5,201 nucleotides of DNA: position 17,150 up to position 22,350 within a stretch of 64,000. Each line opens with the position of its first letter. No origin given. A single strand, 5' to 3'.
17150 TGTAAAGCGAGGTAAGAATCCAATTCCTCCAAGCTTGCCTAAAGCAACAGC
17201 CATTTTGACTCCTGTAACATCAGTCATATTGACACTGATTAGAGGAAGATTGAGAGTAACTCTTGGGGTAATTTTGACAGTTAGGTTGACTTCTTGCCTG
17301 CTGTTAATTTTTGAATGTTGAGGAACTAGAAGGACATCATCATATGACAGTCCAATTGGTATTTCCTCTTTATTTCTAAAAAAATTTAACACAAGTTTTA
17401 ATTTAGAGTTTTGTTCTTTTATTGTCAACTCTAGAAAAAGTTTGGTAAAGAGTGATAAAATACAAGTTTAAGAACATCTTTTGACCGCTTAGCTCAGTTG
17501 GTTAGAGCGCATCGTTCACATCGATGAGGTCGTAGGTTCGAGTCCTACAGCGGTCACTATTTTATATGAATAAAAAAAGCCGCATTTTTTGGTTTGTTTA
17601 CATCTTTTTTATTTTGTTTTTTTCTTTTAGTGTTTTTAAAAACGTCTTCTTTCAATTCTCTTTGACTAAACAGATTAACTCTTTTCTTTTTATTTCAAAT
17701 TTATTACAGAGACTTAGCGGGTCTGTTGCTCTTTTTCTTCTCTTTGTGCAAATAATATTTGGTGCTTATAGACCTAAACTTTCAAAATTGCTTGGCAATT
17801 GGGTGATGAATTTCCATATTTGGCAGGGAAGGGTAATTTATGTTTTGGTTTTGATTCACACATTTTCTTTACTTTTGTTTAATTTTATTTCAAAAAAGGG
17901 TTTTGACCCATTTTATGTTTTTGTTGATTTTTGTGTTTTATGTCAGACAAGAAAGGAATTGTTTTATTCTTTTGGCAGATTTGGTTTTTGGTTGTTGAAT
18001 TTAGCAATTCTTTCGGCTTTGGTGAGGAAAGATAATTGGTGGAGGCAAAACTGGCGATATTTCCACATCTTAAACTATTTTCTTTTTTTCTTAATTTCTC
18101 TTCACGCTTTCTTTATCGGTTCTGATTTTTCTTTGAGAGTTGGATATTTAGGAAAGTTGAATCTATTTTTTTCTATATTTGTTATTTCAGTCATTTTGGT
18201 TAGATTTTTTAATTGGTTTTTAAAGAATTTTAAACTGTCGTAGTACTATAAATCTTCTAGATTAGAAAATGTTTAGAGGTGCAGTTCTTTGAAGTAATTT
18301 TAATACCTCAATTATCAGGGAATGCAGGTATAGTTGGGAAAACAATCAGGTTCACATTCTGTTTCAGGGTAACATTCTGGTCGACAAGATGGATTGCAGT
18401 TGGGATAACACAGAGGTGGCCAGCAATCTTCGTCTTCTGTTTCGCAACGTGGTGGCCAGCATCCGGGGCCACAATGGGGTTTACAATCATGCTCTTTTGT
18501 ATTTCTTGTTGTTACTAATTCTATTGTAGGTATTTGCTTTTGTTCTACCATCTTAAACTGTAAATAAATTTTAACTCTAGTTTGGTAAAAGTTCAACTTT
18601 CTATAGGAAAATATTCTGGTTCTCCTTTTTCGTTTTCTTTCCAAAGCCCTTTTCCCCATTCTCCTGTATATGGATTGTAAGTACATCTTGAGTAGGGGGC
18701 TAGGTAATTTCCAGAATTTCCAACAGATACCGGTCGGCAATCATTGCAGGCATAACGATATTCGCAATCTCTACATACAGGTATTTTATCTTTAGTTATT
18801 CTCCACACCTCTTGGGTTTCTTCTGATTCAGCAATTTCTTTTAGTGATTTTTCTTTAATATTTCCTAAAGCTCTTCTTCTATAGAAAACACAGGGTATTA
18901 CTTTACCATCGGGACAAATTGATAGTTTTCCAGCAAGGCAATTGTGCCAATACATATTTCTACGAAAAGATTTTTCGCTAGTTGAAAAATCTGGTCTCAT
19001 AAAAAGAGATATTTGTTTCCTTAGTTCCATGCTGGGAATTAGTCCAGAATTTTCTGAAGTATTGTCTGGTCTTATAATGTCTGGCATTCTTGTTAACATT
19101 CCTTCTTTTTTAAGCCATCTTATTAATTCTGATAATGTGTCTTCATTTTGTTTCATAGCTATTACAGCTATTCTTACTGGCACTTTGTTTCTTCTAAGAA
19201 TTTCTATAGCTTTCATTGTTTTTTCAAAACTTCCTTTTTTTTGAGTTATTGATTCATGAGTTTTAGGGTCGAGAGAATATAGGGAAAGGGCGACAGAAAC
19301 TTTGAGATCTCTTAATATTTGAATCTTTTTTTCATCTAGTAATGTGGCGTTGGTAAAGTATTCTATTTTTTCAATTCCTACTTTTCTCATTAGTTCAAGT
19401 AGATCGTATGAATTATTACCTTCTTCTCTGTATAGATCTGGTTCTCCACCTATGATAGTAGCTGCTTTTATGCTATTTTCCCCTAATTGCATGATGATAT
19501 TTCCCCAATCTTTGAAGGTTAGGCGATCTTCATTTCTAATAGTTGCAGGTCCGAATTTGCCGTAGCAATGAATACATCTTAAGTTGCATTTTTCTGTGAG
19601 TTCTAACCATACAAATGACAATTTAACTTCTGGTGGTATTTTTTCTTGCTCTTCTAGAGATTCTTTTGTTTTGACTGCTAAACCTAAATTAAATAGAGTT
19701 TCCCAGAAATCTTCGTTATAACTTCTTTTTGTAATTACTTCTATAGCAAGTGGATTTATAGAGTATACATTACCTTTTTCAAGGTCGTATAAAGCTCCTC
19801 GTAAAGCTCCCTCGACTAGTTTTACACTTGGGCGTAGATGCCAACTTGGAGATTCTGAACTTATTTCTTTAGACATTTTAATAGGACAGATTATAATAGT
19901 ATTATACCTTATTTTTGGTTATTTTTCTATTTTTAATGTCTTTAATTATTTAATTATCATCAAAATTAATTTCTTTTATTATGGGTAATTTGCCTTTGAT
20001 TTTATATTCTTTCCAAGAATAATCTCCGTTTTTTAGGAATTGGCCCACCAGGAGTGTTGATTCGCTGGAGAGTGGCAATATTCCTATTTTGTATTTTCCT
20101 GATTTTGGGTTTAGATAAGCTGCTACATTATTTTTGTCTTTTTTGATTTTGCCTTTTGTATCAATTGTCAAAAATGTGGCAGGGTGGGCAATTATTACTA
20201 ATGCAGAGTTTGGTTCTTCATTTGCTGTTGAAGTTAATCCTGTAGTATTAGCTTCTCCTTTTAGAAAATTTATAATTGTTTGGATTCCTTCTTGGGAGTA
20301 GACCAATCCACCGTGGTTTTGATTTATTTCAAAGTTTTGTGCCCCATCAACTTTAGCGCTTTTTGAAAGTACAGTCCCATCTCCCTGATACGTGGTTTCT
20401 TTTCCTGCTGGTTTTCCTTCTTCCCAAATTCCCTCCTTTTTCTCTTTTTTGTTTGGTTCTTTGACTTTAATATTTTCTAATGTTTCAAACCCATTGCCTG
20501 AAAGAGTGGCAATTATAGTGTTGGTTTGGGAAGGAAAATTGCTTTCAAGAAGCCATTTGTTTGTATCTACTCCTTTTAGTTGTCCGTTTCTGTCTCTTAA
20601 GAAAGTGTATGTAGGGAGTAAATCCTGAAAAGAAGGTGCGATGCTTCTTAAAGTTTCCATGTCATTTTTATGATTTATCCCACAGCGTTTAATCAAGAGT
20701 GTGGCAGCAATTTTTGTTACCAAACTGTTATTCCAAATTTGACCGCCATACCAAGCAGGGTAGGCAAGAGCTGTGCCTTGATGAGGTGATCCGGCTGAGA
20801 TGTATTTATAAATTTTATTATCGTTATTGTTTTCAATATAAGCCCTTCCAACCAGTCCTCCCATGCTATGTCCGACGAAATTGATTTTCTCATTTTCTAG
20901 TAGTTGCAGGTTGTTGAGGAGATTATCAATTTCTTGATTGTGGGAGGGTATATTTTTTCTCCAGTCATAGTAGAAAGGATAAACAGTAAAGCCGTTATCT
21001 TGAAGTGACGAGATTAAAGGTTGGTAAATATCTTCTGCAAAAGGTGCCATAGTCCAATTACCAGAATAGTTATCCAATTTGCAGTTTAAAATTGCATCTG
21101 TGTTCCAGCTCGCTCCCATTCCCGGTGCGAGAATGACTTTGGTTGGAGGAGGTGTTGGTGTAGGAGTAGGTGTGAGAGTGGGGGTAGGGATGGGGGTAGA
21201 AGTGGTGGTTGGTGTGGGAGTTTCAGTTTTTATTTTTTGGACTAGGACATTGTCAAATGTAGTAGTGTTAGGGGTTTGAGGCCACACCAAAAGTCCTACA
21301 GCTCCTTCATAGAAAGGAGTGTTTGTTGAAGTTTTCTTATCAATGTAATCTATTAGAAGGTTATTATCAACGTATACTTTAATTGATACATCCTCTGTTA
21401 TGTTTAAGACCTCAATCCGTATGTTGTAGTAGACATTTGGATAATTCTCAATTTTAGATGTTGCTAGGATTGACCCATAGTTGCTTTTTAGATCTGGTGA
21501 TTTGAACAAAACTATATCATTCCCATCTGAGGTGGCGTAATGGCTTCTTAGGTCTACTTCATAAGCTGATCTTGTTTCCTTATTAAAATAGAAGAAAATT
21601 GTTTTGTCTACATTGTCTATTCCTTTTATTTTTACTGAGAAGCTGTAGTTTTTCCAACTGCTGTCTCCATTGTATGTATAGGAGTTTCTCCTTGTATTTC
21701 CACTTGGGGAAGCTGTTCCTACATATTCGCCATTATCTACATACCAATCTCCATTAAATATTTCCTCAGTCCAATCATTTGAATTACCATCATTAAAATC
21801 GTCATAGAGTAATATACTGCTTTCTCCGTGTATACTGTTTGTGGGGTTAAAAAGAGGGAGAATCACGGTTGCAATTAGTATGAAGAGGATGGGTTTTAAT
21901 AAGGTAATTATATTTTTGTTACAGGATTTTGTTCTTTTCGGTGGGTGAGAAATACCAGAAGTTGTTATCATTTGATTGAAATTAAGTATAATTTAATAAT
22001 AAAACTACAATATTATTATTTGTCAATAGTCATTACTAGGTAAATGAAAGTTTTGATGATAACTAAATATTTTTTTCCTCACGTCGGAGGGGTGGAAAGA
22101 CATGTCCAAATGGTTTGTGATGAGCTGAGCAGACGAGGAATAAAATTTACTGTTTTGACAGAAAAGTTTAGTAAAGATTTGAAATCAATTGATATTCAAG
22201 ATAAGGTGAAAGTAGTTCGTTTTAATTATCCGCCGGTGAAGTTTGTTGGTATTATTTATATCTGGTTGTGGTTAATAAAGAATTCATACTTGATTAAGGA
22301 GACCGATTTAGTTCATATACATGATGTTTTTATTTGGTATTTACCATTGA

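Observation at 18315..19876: Candidate novel RiPP system: radical SAM/SPASM maturase with RRE plus a 12-Cys proline-punctuated precursor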

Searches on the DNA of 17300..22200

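Call 73: search_rna_families(source=window, start=17300, end=22200, threshold=evalue, max_evalue=1)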
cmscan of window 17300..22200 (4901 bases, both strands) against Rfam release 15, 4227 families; matches with E-value up to 1: 2.
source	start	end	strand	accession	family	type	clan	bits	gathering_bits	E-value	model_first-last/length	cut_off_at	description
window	17483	17556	+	RF00005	tRNA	Gene; tRNA;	CL00001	71.3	29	1e-14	1-71/71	no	tRNA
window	17483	17557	-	RF04354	Plastid-ycf2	Cis-reg;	-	26.5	65.7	0.025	1-75/75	no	Plastid-ycf2 5UTR RNA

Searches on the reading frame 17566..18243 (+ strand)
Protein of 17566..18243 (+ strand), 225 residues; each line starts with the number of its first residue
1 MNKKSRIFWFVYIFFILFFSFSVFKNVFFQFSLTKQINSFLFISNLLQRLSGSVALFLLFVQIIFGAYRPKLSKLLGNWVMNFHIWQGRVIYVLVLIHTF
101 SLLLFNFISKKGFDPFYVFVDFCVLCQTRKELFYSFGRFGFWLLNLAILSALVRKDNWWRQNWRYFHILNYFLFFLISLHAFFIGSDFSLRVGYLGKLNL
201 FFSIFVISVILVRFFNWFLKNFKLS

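Call 5: search_protein_families(library=pfam, proteins=[window:17566-18243:+], max_evalue=0.1)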
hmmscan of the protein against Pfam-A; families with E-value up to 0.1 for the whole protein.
window:17566-18243:+ (225 aa): 1 family
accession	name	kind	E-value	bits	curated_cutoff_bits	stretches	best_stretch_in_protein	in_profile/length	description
PF01794.25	Ferric_reduct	-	1.1e-08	35.6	28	1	52-177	2-120/121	Ferric reductase like transmembrane component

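Call 6: search_protein_families(library=ncbifam, proteins=[window:17566-18243:+], max_evalue=0.1)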
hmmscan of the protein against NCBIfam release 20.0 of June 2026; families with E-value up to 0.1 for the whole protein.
window:17566-18243:+ (225 aa): 0 families

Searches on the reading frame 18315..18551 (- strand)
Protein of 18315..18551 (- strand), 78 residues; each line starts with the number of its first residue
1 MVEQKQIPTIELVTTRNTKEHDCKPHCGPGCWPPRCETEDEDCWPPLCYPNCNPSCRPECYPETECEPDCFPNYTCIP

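Call 5: search_protein_families(library=pfam, proteins=[window:18315-18551:-], max_evalue=0.1)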
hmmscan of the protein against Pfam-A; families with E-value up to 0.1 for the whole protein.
window:18315-18551:- (78 aa): 1 family
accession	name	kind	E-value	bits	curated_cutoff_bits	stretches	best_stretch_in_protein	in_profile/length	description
PF05887.16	Trypan_PARP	-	0.072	13.5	100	1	19-71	55-110/134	Procyclic acidic repetitive protein (PARP)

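Call 6: search_protein_families(library=ncbifam, proteins=[window:18315-18551:-], max_evalue=0.1)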
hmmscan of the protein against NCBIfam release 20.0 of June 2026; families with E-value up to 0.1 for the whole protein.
window:18315-18551:- (78 aa): 0 families

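Call 8: find_homologous_proteins(query=window:18315-18551:-, max_evalue=0.01)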
Query window:18315-18551:- (78 aa): 1 proteins with E <= 0.01 among 1 candidates.
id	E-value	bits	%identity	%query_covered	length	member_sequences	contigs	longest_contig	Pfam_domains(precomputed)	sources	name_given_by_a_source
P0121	1.9e-48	181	100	100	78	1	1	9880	-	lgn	-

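Call 27: find_homologous_proteins(query=A3, max_evalue=0.001)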
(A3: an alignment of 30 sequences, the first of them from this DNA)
Query A3 (30 sequences) (78 aa, profile of the alignment): 20 proteins with E <= 0.001 among 320 candidates.
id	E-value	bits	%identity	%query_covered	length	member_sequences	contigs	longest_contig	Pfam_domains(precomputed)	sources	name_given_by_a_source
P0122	2.3e-10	58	42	92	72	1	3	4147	-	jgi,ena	jgi:hypothetical protein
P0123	6.6e-10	57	34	90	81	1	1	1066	-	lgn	-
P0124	4.7e-9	54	33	78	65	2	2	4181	-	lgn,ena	-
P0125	1.9e-8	52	37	91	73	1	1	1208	-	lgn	-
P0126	4.4e-8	51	37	85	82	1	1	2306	-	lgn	-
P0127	4.5e-8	51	35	87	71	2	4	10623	-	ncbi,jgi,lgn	jgi:hypothetical protein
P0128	1.0e-7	50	40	45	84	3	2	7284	-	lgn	-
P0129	1.4e-7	49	30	97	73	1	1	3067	-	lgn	-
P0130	3.1e-7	48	32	85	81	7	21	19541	-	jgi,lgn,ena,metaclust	metaclust:\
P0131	4.3e-7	48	38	87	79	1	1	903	-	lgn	-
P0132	4.6e-7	47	36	99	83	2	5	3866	-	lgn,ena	-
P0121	8.5e-7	47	100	100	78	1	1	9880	-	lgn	-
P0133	3.3e-6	45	35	78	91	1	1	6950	-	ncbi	-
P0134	7.7e-6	44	45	44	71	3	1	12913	-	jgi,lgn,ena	-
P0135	1.0e-5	43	37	83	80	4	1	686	-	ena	-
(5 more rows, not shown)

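Call 28: search_protein_families(library=ncbifam, alignment_id=A3, max_evalue=1)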
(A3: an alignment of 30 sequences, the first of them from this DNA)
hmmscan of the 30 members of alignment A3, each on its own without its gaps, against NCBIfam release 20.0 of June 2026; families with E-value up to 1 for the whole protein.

A. member 1, seq(78 aa): 0 families

B. families by the number of members that match (of 30 scanned): 1 family
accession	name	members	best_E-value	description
NF033852.1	fulvocin_rel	1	0.14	bacteriocin fulvocin C-related protein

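Call 68: search_protein_representatives(alignment_id=A7)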
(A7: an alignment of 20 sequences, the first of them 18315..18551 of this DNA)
Query: 20 sequences, 74 profile positions. Proteins with E-value up to 0.001 (for the whole library): 28; up to 1e-10: 13; up to 1e-30: 0. The best 28 are listed.
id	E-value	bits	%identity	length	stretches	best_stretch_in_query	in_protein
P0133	1.2e-20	89.2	-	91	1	5-71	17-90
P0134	1.3e-19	85.9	-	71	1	9-73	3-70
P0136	2.2e-19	85.1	-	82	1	4-72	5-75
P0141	3.4e-18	81.3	-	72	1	8-73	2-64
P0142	3.2e-17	78.2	-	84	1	1-73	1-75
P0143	8.2e-17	76.9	-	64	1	2-62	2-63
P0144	2.3e-14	69.0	-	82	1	3-73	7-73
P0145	7.3e-14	67.5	-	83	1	3-73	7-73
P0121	2.9e-13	65.5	-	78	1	3-73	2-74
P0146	6.3e-13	64.5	-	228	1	21-70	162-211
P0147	8.7e-12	60.8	-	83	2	8-72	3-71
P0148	9.4e-12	60.7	-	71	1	8-68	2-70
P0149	3.2e-11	59.0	-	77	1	8-65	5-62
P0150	2.2e-10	56.3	-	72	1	5-72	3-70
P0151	5.1e-10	55.1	-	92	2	5-71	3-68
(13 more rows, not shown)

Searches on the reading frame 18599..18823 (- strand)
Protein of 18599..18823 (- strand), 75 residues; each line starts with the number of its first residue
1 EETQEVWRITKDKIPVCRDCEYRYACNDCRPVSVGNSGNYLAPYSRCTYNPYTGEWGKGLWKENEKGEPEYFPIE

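Call 15: find_related_loci(query=A2, collection=metagenome_contigs, flank=3000)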
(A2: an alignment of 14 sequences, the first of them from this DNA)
Query A2 (75 aa) in metagenome_contigs; peptide patterns used: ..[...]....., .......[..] (x = any residue, [..] = any of these).
216 stretches matched a pattern; 171 encode a relative of the query (tblastn E <= 1e-3); the best 80 are kept; 80 distinct loci.
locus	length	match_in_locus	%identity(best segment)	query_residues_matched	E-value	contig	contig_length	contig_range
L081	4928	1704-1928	67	1-71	3e-29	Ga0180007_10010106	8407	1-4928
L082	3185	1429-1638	57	2-71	2e-29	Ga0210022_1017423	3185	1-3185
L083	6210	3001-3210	67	6-71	6e-29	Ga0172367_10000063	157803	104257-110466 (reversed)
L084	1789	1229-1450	61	2-71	6e-28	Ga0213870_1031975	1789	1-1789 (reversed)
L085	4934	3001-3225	61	1-71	1e-27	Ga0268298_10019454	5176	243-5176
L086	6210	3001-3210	66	6-71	2e-27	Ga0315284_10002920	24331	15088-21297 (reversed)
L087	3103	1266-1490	60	1-71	2e-27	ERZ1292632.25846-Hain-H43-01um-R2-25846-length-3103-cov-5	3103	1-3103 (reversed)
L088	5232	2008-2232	60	1-71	2e-27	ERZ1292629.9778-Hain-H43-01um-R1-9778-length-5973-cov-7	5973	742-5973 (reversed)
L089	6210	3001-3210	66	6-71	3e-27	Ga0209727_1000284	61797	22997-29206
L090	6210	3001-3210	66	6-71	3e-27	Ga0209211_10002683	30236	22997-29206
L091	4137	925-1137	61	4-71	2e-27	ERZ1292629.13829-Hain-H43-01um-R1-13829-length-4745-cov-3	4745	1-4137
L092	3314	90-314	56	1-71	4e-27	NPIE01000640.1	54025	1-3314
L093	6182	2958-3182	59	1-71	4e-27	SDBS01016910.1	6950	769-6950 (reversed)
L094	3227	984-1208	60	1-71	7e-27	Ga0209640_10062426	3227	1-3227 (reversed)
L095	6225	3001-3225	60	1-71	7e-27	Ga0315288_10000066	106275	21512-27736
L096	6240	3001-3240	55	1-75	1e-26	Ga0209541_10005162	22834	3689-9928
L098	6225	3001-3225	60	1-71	1e-26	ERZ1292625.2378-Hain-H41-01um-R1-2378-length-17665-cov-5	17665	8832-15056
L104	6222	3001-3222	58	2-71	3e-26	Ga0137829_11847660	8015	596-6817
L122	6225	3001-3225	59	1-71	3e-26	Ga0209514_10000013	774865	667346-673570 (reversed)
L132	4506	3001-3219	56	1-69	6e-25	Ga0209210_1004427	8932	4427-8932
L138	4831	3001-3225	55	1-71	3e-24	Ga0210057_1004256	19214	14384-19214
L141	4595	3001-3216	54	4-71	3e-24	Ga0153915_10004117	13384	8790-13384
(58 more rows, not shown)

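Call 19: search_protein_families(library=pfam, proteins=[L122:3464-4309:-], max_evalue=1)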
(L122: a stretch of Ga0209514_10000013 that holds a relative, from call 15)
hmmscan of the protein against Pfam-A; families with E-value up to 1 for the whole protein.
L122:3464-4309:- (281 aa): 1 family
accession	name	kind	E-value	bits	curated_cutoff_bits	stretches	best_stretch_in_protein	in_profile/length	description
PF25226.1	DUF7844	-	0.097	12.6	27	1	134-162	90-117/230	Domain of unknown function (DUF7844)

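Call 82: search_protein_families(library=pfam, proteins=[L085:809-1708:+, L086:92-1111:+, L096:440-1273:+, L098:82-1146:-, L104:658-1737:-, L132:589-1761:+, L138:355-1638:-, L141:941-1864:+], max_evalue=0.001)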
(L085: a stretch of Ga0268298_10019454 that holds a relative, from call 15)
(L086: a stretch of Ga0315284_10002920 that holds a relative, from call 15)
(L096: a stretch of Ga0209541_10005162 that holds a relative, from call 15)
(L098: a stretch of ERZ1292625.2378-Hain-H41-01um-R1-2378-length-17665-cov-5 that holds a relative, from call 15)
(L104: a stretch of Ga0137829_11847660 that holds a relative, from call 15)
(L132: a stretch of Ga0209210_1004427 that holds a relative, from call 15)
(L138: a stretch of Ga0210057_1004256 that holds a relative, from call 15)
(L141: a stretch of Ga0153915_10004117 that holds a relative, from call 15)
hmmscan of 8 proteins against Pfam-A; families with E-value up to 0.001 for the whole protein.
L085:809-1708:+ (299 aa): 1 family
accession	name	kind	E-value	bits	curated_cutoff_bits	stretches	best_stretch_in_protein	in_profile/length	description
PF00892.27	EamA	-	2.4e-20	73.6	28.2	2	3-139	2-134/135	EamA-like transporter family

L086:92-1111:+ (339 aa): 0 families

L096:440-1273:+ (277 aa): 0 families

L098:82-1146:- (354 aa): 4 families
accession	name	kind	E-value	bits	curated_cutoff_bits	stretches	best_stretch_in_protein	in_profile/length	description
PF11104.14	PilM_2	-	1.7e-45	155.9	27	1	38-350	1-336/340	Type IV pilus assembly protein PilM;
PF14450.12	FtsA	-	1.4e-14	55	31.8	1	194-348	1-127/127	Cell division protein FtsA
PF08841.16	DDR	-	7e-07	29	24.6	1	169-246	111-189/328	Diol dehydratase reactivase ATPase-like domain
PF06723.19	MreB_Mbl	-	7.1e-06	25.5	27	1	163-231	115-185/327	MreB/Mbl protein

L104:658-1737:- (359 aa): 3 families
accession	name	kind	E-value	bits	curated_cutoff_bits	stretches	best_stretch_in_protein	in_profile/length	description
PF00814.31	TsaD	-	1.4e-87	294.2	24.8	2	159-336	103-263/264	tRNA N6-adenosine threonylcarbamoyltransferase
PF22521.2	HypF_C_2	-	8.5e-08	32.7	27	1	216-332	122-236/241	Carbamoyltransferase, Kae1-like Domain, second subdomain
PF03702.20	AnmK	-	0.00011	21.9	24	1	229-315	230-313/367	Anhydro-N-acetylmuramic acid kinase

L132:589-1761:+ (390 aa): 3 families
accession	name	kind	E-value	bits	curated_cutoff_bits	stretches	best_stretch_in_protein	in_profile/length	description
PF13635.12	DUF4143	-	6.7e-36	123.9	28.1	1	200-357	2-159/160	Domain of unknown function (DUF4143)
PF13173.12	AAA_14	-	1.1e-28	100.2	27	1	20-140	3-129/129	AAA domain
PF03008.20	DUF234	-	0.00046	21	22.5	1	299-361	29-93/100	Archaea bacterial proteins of unknown function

L138:355-1638:- (427 aa): 2 families
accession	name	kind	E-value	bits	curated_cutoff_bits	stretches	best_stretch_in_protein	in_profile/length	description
PF05193.26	Peptidase_M16_C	-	2.4e-36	125.7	23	1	170-345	1-179/181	Peptidase M16 inactive domain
PF00675.25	Peptidase_M16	-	8.3e-31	107.3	22.3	1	24-145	10-130/149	Insulinase (Peptidase family M16)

L141:941-1864:+ (307 aa): 6 families
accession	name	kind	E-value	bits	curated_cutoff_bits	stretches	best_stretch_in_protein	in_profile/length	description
PF20434.5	BD-FAE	-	3.2e-66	223.3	26.8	1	45-263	1-215/215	BD-FAE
PF00326.27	Peptidase_S9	-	1.6e-16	60.9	22.6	2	224-306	132-212/213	Prolyl oligopeptidase family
PF07859.19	Abhydrolase_3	-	1.9e-16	60.9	25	1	60-150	1-91/210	alpha/beta hydrolase fold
PF00135.34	COesterase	-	8.5e-12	45.2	27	1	45-150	88-203/515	Carboxylesterase family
PF02129.25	Peptidase_S15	-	1.3e-05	25.4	23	1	44-149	6-114/262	X-Pro dipeptidyl-peptidase (S15 family)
PF12697.13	Abhydrolase_6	-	0.0008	20.6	26.3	1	61-258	2-188/217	Alpha/beta hydrolase family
